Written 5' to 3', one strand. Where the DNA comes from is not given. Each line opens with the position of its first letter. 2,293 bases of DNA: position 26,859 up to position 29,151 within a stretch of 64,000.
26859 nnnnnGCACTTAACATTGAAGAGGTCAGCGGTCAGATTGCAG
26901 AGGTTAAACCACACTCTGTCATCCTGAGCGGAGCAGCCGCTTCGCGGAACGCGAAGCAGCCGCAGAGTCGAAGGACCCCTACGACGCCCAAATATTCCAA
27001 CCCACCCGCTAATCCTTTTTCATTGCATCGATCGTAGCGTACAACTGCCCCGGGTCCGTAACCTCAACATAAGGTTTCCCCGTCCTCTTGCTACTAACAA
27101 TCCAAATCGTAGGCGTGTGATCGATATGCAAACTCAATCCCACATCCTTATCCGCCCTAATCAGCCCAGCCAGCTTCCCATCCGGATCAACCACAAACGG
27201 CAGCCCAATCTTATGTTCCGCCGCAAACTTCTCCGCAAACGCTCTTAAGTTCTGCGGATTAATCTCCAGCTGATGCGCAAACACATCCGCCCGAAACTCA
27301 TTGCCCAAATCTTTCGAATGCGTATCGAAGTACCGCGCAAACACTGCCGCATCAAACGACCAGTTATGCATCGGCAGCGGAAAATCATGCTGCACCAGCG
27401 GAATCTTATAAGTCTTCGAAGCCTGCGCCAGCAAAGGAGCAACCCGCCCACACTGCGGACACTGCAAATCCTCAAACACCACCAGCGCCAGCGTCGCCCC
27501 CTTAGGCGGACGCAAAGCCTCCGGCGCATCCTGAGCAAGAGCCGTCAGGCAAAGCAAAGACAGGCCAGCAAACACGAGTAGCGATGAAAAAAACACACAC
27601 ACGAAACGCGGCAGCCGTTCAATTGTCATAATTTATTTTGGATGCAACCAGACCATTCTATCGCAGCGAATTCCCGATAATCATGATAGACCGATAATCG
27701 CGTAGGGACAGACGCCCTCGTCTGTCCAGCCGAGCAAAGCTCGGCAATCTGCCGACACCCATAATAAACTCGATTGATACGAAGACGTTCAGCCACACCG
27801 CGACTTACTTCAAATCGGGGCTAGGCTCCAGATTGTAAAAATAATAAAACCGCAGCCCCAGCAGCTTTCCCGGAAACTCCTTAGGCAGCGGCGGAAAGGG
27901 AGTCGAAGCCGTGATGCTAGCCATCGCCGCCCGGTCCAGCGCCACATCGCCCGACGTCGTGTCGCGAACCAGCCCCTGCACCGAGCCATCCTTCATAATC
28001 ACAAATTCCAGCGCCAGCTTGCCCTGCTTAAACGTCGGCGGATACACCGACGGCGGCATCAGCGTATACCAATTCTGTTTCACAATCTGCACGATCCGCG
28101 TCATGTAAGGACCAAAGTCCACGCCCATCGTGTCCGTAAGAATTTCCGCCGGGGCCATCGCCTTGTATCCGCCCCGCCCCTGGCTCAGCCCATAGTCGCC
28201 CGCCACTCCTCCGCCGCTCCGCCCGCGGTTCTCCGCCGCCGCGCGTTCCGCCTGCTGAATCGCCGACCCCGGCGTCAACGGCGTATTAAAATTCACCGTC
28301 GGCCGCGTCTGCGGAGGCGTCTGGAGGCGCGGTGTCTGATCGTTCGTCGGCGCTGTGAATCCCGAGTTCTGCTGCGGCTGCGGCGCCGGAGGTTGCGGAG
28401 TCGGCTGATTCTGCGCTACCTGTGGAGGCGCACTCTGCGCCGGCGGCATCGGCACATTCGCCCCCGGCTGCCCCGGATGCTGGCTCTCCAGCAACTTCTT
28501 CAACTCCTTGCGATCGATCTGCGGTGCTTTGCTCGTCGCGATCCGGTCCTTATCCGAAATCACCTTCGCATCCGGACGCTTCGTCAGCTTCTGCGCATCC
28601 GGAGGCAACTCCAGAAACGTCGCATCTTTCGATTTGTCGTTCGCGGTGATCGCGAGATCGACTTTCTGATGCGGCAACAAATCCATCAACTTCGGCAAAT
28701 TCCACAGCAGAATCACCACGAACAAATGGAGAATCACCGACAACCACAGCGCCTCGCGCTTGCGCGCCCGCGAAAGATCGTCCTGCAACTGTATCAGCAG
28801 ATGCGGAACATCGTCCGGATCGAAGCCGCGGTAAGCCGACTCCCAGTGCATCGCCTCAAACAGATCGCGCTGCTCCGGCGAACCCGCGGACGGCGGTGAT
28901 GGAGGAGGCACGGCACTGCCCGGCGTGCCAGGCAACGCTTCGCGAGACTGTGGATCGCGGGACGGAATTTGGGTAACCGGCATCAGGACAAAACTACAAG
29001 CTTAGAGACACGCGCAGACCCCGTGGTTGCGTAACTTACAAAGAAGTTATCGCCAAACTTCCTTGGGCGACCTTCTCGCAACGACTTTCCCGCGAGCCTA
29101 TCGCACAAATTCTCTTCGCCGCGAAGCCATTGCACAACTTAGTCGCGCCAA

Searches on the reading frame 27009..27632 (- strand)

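Call 45: search_protein_families(library=pfam, proteins=[window:27009-27632:-], max_evalue=0.0001)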
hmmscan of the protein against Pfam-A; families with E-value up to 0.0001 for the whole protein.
window:27009-27632:- (207 aa): 1 family
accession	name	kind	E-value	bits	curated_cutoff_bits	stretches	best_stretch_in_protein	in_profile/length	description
PF13462.12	Thioredoxin_4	-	2.7e-07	31.3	23.2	1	46-182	13-149/165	Thioredoxin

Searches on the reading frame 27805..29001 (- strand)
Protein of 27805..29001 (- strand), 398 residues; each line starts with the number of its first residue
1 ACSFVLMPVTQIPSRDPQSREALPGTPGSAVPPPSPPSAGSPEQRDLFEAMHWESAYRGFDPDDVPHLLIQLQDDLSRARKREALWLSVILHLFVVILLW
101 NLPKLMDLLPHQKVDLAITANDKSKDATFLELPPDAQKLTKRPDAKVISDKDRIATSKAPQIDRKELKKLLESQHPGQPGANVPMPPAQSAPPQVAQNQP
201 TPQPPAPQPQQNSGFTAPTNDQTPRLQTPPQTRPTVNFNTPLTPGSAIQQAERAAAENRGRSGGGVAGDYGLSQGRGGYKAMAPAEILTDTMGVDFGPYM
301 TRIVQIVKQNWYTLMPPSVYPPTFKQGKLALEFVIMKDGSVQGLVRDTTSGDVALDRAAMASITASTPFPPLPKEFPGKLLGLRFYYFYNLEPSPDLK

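Call 33: search_protein_families(library=pfam, proteins=[window:27805-29001:-], max_evalue=0.00001)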
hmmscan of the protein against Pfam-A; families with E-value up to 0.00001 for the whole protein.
window:27805-29001:- (398 aa): 1 family
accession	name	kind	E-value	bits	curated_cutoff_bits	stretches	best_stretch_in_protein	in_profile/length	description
PF13103.11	TonB_2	-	5.3e-08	33.3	22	1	298-377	3-77/85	TonB C terminal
